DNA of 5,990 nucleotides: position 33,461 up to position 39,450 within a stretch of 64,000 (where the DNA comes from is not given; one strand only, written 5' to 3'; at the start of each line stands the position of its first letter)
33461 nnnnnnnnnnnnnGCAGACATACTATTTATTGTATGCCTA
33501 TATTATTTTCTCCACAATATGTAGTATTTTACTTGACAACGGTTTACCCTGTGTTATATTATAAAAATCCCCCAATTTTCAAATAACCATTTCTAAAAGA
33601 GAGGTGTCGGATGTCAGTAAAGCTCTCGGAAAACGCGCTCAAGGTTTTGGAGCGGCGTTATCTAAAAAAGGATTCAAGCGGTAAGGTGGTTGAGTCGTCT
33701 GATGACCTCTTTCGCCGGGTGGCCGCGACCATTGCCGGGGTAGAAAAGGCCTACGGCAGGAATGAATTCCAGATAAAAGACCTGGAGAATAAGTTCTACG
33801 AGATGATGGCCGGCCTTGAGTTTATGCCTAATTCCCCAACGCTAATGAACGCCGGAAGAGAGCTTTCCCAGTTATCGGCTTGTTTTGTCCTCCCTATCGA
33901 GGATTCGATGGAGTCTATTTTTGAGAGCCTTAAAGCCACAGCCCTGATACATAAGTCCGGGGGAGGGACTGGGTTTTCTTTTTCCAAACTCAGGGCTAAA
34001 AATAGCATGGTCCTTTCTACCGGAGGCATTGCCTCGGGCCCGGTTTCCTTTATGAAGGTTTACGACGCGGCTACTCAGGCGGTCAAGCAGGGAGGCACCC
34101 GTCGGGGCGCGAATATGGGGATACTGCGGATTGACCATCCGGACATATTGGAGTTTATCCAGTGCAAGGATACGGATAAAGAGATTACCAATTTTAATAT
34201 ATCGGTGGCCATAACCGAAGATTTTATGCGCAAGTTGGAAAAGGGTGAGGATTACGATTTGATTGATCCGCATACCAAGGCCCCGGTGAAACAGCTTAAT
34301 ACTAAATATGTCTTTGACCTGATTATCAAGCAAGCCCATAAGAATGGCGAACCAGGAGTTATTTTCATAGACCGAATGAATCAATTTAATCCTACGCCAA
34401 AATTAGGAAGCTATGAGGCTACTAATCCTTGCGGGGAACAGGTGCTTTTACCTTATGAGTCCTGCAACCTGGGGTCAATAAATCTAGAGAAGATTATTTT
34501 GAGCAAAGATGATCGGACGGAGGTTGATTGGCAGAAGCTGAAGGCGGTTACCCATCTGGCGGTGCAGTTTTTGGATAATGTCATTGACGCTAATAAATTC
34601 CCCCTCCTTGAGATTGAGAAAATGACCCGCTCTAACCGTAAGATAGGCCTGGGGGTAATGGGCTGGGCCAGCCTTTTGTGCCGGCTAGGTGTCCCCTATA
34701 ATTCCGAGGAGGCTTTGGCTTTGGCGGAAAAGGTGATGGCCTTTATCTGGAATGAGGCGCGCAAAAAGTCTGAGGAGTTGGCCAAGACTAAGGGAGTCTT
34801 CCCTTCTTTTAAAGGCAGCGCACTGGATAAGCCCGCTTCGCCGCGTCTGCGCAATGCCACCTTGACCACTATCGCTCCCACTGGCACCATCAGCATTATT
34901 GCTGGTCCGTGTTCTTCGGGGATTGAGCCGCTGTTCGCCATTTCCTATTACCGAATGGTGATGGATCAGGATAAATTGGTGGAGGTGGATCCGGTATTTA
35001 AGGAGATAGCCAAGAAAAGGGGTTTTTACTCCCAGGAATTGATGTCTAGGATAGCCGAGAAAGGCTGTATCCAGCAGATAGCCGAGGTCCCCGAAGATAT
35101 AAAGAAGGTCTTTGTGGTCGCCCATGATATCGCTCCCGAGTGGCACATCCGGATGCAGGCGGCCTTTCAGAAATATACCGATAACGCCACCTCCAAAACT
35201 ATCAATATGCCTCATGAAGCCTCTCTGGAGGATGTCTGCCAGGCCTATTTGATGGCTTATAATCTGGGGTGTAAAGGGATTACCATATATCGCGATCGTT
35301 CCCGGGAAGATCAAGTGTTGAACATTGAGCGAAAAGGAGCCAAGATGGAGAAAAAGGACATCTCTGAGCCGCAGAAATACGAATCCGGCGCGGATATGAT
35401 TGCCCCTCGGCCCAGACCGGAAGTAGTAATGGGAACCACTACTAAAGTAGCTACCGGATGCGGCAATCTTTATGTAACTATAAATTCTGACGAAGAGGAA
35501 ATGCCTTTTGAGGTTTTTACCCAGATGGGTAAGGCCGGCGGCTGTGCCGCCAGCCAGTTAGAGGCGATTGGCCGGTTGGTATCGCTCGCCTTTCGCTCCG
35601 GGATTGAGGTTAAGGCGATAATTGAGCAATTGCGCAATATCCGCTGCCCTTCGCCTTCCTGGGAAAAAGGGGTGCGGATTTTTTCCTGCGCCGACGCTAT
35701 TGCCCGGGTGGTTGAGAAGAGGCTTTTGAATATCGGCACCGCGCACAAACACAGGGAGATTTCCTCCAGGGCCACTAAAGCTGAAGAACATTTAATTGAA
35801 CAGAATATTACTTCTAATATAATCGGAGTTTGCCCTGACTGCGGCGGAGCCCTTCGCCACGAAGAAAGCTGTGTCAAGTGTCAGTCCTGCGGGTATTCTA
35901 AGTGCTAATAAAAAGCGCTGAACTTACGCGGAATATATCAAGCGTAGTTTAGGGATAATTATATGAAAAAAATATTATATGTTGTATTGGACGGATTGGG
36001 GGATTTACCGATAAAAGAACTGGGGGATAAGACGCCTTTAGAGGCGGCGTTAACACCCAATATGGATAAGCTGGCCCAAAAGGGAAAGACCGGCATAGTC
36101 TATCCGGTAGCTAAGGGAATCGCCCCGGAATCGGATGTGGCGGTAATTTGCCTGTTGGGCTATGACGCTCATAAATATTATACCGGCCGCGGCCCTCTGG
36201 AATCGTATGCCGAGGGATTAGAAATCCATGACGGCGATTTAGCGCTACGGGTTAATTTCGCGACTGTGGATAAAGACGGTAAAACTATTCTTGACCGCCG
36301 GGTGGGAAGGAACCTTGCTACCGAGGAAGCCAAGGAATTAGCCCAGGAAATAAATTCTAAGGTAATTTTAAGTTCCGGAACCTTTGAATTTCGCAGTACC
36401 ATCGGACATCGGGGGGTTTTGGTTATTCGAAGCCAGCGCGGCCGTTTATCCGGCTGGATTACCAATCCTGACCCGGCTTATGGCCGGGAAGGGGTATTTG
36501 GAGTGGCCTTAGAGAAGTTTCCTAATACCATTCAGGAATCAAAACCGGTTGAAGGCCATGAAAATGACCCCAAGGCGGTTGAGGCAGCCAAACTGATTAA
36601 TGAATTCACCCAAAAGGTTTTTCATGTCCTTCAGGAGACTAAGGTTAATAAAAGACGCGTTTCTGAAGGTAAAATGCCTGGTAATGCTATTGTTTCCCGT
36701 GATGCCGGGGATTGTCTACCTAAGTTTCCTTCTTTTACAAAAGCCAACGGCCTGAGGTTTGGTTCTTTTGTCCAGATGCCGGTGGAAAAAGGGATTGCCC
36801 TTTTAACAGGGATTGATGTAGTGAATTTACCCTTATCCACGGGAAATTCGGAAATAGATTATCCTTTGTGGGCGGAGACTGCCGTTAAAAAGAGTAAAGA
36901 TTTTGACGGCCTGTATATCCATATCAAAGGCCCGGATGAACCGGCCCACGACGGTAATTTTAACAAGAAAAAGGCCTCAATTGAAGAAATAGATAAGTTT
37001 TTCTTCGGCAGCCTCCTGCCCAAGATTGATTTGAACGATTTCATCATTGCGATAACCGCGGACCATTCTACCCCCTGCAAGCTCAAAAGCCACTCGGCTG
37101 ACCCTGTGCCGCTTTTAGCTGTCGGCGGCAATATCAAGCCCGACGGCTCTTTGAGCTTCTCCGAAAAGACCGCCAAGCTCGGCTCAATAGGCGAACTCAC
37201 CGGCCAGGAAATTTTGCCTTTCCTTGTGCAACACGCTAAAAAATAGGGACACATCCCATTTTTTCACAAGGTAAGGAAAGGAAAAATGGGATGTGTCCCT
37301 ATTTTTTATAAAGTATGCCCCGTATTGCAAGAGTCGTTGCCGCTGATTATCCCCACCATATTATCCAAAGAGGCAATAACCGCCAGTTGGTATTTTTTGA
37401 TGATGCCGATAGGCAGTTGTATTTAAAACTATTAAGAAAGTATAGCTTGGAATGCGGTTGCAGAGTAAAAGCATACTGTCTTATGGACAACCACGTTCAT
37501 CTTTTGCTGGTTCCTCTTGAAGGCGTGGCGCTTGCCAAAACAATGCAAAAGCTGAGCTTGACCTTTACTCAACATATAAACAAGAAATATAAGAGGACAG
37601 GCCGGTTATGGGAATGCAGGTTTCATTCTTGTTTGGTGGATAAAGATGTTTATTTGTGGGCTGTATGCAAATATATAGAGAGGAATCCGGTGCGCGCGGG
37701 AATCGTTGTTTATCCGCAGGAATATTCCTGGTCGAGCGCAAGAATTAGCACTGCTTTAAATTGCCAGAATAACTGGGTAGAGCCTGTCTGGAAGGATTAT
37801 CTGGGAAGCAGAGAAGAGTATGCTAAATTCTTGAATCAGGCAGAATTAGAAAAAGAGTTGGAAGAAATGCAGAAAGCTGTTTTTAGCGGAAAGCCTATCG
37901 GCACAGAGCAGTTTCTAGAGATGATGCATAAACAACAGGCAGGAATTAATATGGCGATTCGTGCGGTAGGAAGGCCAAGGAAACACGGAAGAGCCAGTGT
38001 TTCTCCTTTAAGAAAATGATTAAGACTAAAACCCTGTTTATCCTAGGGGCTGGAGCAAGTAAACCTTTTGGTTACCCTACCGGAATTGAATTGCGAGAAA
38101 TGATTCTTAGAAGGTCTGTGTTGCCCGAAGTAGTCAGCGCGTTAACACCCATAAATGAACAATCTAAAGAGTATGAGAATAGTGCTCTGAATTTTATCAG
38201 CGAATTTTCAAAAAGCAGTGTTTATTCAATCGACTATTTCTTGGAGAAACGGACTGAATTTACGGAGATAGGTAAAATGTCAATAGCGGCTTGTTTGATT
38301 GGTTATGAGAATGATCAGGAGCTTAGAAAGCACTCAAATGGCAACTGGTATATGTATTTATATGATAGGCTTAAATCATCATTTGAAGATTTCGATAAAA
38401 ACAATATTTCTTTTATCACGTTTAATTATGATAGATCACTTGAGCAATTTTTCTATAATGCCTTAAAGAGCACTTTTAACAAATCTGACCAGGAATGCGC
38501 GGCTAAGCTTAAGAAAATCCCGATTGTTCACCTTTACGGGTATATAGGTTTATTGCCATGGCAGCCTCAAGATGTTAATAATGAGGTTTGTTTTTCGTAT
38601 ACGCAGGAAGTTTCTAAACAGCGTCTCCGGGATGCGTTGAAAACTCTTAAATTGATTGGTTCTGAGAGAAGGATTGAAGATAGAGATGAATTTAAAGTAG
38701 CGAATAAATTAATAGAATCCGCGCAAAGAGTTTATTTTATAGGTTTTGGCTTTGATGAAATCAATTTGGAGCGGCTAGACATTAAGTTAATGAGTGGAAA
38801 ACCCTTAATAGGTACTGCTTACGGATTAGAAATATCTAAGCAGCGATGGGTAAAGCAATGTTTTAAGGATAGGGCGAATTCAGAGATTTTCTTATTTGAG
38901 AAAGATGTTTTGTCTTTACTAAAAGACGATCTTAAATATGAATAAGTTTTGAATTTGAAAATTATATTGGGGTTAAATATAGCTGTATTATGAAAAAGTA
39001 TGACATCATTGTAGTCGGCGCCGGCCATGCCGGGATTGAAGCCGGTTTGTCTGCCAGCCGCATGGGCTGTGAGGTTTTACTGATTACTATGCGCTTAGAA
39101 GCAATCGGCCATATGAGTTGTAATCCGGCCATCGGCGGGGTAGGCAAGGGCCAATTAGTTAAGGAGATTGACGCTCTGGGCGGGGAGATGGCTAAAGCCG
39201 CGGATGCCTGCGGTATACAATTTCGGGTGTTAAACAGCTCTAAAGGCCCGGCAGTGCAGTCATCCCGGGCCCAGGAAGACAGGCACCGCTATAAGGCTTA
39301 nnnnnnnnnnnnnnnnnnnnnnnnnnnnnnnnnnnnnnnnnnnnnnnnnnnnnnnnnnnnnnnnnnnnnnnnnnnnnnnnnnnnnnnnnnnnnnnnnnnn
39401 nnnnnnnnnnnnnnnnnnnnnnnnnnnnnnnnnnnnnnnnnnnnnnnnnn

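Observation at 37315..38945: RayT-like Y1 transposase gene overlaps (ATGA) a stand-alone SIR2-like gene in an AT-rich islet between housekeeping genes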

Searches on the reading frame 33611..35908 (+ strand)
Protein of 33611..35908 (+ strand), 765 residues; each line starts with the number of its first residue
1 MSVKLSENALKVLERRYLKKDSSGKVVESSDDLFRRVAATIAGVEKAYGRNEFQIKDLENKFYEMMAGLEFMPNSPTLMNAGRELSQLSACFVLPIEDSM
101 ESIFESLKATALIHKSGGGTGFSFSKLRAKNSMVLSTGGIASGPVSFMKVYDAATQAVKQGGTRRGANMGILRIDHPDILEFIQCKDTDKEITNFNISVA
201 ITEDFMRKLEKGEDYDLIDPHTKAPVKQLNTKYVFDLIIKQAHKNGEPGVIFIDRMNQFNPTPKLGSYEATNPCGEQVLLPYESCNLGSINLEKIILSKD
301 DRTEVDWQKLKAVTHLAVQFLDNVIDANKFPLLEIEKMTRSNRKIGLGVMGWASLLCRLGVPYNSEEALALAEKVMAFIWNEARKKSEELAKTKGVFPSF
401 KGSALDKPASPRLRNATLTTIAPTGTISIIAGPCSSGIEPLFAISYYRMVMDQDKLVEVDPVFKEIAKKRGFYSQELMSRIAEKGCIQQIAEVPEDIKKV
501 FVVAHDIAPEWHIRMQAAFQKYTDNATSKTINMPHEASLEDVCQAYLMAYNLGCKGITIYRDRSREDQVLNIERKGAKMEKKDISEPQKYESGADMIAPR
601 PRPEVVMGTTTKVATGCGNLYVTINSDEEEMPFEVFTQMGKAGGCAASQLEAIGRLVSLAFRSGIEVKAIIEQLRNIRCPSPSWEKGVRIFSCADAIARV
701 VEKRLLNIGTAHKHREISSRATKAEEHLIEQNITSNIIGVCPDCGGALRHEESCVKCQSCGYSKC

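Call 3: search_protein_families(library=pfam, proteins=[window:33611-35908:+], max_evalue=0.1)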
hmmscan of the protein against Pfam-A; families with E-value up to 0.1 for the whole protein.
window:33611-35908:+ (765 aa): 5 families
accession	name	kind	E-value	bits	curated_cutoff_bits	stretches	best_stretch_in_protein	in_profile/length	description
PF02867.20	Ribonuc_red_lgC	-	2.7e-135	452.4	23.9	1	89-560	1-523/523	Ribonucleotide reductase, barrel domain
PF00317.26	Ribonuc_red_lgN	-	1.6e-24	86.2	28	1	4-85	2-76/77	Ribonucleotide reductase, all-alpha domain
PF12637.14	TSCPD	-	3e-22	79.1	22.8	1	612-703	6-86/88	TSCPD domain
PF13597.11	NRDD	-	0.00022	20.5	26.2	1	213-389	219-403/562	Anaerobic ribonucleoside-triphosphate reductase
PF18551.6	TackOD1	-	0.032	14.2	32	1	708-760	44-97/188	Thaumarchaeal output domain 1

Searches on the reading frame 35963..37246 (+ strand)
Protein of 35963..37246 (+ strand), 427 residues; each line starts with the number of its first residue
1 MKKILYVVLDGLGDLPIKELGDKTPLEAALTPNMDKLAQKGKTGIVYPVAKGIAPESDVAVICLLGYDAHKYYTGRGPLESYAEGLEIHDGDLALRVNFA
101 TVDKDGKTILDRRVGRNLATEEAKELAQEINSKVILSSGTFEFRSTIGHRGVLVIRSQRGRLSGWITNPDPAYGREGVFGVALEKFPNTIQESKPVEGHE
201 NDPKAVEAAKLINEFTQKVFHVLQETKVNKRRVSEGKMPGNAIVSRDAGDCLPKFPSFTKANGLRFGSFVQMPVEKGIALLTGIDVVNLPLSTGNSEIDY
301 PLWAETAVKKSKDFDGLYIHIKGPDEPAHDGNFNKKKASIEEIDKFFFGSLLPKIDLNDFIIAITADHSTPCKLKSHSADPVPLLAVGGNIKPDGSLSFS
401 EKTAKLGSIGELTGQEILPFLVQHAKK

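Call 3: search_protein_families(library=pfam, proteins=[window:35963-37246:+], max_evalue=0.1)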
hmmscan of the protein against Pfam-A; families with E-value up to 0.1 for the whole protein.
window:35963-37246:+ (427 aa): 2 families
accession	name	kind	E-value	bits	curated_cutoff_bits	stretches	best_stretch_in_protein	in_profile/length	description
PF10143.14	PhosphMutase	-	1.4e-46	159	21.5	1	38-229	1-170/170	2,3-bisphosphoglycerate-independent phosphoglycerate mutase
PF01676.23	Metalloenzyme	-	9.3e-35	120.8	24.3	1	2-410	1-241/252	Metalloenzyme superfamily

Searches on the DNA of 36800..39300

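Call 63: search_rna_families(source=window, start=36800, end=39300, threshold=evalue, max_evalue=1)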
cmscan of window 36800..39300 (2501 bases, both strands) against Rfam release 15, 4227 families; matches with E-value up to 1: 6.
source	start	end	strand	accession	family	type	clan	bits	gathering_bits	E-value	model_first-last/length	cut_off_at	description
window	37242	37303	-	RF01024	mir-944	Gene; miRNA;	-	31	100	0.0067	1-88/88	no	mir-944 microRNA precursor family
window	37240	37305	+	RF04269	mir-373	Gene; miRNA;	-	28.5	69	0.011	10-59/69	no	mir-373 microRNA precursor family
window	37240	37305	-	RF04269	mir-373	Gene; miRNA;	-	28.1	69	0.014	10-59/69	no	mir-373 microRNA precursor family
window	37244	37307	-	RF04339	Plastid-psbJ-3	Cis-reg;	CL00152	26.7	61.7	0.14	49-125/125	no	Plastid-psbJ-3 3UTR RNA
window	37240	37304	-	RF04040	mir-4866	Gene; miRNA;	-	24.7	100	0.055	1-82/82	no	mir-4866 microRNA precursor family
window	37248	37297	+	RF03491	mir-3146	Gene; miRNA;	-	22.1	96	0.5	1-79/79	no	mir-3146 microRNA precursor family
